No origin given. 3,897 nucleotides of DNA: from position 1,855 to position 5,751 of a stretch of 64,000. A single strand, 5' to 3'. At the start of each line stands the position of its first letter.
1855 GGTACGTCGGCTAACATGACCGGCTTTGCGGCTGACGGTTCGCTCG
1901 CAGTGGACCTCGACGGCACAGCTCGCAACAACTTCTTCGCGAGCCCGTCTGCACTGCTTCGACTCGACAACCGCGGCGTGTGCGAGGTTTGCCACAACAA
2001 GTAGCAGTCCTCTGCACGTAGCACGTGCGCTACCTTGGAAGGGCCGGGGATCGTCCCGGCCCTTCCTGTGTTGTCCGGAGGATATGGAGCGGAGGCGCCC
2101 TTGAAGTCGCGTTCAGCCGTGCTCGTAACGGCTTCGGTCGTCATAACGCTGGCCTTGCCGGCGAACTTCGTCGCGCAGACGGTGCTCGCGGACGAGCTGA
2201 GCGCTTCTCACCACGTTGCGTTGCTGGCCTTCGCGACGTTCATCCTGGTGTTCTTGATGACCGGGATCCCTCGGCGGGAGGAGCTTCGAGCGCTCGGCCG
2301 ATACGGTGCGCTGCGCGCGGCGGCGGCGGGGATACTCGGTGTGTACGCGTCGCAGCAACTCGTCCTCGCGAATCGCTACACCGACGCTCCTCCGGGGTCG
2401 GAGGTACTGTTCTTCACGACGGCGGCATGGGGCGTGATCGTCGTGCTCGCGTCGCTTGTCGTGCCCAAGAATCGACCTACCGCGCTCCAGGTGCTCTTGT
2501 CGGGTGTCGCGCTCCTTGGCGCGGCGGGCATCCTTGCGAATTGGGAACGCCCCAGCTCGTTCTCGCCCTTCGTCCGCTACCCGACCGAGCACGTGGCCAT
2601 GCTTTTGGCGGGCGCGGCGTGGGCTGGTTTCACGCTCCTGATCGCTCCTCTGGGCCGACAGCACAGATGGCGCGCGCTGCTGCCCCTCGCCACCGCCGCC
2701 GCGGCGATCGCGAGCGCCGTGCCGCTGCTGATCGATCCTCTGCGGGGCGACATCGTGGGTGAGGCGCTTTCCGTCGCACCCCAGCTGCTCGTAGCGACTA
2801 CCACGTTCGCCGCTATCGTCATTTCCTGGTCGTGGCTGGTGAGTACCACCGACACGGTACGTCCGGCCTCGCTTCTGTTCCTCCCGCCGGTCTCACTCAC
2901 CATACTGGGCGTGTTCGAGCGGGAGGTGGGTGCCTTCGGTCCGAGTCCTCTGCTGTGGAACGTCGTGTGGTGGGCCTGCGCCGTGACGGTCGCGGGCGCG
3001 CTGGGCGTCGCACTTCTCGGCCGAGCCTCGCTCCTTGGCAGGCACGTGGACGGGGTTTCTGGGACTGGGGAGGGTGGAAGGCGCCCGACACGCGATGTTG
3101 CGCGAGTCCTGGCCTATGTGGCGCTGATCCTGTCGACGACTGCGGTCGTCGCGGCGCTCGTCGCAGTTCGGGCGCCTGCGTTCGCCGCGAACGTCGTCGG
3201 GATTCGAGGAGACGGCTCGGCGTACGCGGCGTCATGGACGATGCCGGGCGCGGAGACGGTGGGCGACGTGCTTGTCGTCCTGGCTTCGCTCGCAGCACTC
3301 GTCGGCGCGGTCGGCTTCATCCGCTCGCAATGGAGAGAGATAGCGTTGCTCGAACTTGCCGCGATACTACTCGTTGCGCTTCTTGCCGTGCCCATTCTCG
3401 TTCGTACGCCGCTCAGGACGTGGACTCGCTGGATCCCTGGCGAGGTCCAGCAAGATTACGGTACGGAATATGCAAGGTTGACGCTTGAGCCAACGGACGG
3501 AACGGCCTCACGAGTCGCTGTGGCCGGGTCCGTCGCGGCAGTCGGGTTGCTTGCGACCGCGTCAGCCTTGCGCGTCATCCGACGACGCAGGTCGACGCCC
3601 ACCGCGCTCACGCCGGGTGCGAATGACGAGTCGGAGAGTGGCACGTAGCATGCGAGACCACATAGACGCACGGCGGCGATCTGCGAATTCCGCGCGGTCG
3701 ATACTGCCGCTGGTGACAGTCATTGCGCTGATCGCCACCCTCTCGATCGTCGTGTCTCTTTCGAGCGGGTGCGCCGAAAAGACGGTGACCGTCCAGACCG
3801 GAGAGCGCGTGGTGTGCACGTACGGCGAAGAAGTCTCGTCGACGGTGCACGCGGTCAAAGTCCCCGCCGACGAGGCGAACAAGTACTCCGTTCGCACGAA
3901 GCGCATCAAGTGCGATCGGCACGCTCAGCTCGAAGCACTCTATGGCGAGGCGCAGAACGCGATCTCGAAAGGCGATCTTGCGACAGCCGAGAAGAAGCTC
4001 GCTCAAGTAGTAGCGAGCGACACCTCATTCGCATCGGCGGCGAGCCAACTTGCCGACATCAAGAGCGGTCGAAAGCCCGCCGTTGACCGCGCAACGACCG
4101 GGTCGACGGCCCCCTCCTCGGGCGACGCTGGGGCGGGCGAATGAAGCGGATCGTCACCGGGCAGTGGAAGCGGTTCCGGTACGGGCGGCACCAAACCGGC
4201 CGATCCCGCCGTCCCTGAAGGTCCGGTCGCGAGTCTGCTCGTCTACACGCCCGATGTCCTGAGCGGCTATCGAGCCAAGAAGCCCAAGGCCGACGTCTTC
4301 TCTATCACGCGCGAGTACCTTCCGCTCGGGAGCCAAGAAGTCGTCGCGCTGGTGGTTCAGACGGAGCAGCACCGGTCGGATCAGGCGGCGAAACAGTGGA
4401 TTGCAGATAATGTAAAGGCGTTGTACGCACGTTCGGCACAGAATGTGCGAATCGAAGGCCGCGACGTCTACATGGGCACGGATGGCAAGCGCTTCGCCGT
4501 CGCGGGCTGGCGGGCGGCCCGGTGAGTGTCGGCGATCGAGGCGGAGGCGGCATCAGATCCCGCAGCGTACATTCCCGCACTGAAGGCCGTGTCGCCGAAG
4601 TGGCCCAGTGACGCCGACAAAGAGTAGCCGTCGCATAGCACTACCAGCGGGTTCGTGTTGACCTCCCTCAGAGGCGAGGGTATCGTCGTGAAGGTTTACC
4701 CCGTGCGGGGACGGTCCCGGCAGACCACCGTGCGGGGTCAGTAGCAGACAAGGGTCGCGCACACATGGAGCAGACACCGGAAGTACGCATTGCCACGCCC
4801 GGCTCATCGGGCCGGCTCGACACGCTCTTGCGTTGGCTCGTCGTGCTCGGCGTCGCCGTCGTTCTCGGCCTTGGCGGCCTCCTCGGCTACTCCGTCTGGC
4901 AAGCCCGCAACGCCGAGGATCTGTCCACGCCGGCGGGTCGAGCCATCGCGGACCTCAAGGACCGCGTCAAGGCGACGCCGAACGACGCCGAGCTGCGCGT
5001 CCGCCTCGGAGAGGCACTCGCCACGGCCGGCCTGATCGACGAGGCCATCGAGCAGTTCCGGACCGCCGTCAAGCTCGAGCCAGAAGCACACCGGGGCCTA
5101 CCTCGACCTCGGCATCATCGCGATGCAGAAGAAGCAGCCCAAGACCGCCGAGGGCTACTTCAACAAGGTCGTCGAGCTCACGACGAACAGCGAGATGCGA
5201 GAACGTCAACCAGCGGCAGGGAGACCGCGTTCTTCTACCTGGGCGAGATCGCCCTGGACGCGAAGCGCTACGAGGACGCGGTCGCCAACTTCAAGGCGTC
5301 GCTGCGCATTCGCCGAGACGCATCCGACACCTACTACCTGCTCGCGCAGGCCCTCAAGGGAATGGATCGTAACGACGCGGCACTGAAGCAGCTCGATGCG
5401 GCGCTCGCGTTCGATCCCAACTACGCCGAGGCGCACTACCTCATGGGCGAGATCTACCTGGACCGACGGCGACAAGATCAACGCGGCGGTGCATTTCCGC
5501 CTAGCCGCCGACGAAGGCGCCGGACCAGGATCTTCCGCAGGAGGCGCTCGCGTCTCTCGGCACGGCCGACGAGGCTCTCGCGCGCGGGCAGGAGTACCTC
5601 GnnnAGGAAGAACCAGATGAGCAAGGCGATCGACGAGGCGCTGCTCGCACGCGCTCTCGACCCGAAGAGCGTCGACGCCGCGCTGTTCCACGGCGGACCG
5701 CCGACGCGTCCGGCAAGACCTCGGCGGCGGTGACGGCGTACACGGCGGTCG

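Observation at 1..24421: Hydrogenase plus multiheme-cytochrome island: candidate H2-linked extracellular electron-transfer pathway of a monoderm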

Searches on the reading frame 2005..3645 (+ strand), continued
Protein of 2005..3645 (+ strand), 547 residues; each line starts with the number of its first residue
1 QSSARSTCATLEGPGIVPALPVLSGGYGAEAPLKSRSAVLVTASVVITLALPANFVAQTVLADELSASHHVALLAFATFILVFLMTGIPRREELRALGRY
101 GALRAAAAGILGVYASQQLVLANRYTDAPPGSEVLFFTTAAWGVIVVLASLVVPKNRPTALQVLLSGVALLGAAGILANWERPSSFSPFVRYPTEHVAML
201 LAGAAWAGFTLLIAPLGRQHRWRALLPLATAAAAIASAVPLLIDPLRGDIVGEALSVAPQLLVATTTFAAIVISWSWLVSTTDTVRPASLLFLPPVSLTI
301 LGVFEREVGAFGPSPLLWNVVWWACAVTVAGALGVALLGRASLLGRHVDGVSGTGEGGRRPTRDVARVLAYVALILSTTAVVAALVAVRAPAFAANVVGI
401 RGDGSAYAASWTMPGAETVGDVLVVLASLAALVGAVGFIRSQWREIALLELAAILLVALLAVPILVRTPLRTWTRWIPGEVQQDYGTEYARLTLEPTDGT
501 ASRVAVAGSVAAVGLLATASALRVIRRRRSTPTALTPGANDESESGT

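Call 79: fold_search(model_id=the predicted structure, library=pdb)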
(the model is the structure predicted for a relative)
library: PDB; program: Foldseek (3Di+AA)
matches with E <= 10: 399; with E <= 0.001: 9
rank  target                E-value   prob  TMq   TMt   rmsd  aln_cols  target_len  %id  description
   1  5i20_B                4.3e-05  1.00  0.41  0.69   4.9       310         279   20  Crystal structure of protein (released 2016-06-01)
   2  5i20_D                6.5e-05  1.00  0.40  0.66   5.4       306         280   22  Crystal structure of protein (released 2016-06-01)
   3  5i20_A                8.7e-05  1.00  0.41  0.68   5.9       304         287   20  Crystal structure of protein (released 2016-06-01)
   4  5i20_C                1.1e-04  1.00  0.41  0.67   5.1       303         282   22  Crystal structure of protein (released 2016-06-01)
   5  6ukj_A                1.9e-04  1.00  0.42  0.59   5.5       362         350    8  Single-Particle Cryo-EM Structure of Plasmodium falciparum Chloroquine Resistance Transporter (PfCRT) 7G8 Isoform (released 2019-12-04)
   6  5i20_E                2.1e-04  1.00  0.44  0.71   4.9       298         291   19  Crystal structure of protein (released 2016-06-01)
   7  5y78_A                4.0e-04  1.00  0.41  0.64   6.0       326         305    9  Crystal structure of the triose-phosphate/phosphate translocator in complex with inorganic phosphate (released 2017-10-04)
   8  7paf_A                4.1e-04  1.00  0.41  0.70   4.8       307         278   13  Streptococcus pneumoniae choline importer LicB in lipid nanodiscs (released 2022-03-16)
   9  6oh3                  4.3e-04  1.00  0.42  0.67   5.8       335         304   12  X-ray crystal structure of the mouse CMP-sialic acid transporter in complex with CMP-sialic acid, by lipidic cubic phase (released 2019-04-24)
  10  6i1z_B                1.2e-03  1.00  0.41  0.67   5.1       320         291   12  Outward facing structure of apo CST (released 2019-06-05)
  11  6i1z_A                2.0e-03  1.00  0.39  0.64   6.0       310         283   12  Outward facing structure of apo CST (released 2019-06-05)
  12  6xbo                  2.3e-03  1.00  0.41  0.63   6.1       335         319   12  X-ray crystal structure of the mouse CMP-Sialic acid transporter in complex with 5-methyl CMP (released 2021-06-09)
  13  9gs7_A                2.4e-03  1.00  0.41  0.65   4.9       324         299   12  Cryo-EM structure of human SLC35B1-E33A variant with AMP-PNP (released 2025-05-21)
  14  6i1r_A                2.7e-03  1.00  0.42  0.65   5.2       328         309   11  Crystal structure of CMP bound CST in an outward facing conformation (released 2019-06-05)
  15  6i1r_B                3.1e-03  1.00  0.42  0.65   5.3       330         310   12  Crystal structure of CMP bound CST in an outward facing conformation (released 2019-06-05)
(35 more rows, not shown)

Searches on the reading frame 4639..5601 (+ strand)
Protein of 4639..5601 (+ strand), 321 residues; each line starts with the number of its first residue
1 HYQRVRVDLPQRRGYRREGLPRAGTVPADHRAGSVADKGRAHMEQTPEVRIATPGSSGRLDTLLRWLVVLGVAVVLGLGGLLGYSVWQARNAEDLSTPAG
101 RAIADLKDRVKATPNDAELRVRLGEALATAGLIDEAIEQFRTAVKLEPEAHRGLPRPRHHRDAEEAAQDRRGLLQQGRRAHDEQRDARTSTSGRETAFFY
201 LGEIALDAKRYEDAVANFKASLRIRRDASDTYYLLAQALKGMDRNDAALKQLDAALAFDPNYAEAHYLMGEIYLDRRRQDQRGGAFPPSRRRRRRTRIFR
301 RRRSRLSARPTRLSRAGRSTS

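Call 9: search_protein_families(library=pfam, proteins=[window:4639-5601:+], max_evalue=0.01)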
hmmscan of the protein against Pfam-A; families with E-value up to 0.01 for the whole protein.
window:4639-5601:+ (321 aa): 17 families
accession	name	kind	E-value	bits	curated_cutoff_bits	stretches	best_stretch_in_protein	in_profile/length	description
PF13414.12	TPR_11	-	2.2e-17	62.9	26.8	2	244-274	9-39/42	TPR repeat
PF07719.23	TPR_2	-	5.6e-14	51.5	27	2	117-149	1-33/34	Tetratricopeptide repeat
PF00515.34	TPR_1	-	1e-13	50.9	27.8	1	230-262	2-34/34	Tetratricopeptide repeat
PF14559.12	TPR_19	-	6.6e-13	49.2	25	2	205-271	1-67/68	Tetratricopeptide repeat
PF13181.12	TPR_8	-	3.5e-12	45.9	25.7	0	117-149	1-33/34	Tetratricopeptide repeat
PF13432.12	TPR_16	-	1.3e-11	45.1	32.7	2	101-148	15-62/65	Tetratricopeptide repeat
PF13431.12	TPR_17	-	3.7e-11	42.8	24.4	1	253-280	3-30/34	Tetratricopeptide repeat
PF13428.12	TPR_14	-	2.3e-08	34.4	23.5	2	231-271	3-43/44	Tetratricopeptide repeat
PF14561.12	TPR_20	-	3.3e-07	31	25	1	101-156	6-61/90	Tetratricopeptide repeat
PF13424.12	TPR_12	-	7e-07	29.8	30.1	1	198-258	6-74/77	Tetratricopeptide repeat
PF23914.1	TPR_CcmH_CycH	-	8e-06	26.2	42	0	196-278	51-136/158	Cytochrome c-type biogenesis protein H TPR domain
PF25058.1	ARM_TT21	-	1.5e-05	25.4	27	1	175-280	35-145/155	Tetratricopeptide repeat protein 21 ARM repeat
PF10516.15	SHNi-TPR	-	0.00061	19.7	21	1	201-226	7-32/38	SHNi-TPR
PF12895.13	ANAPC3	-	0.00087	20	27.2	0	209-275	3-68/82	Anaphase-promoting complex, cyclosome, subunit 3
PF03704.23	BTAD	-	0.00088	20.1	22.1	0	99-145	78-124/146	Bacterial transcriptional activator domain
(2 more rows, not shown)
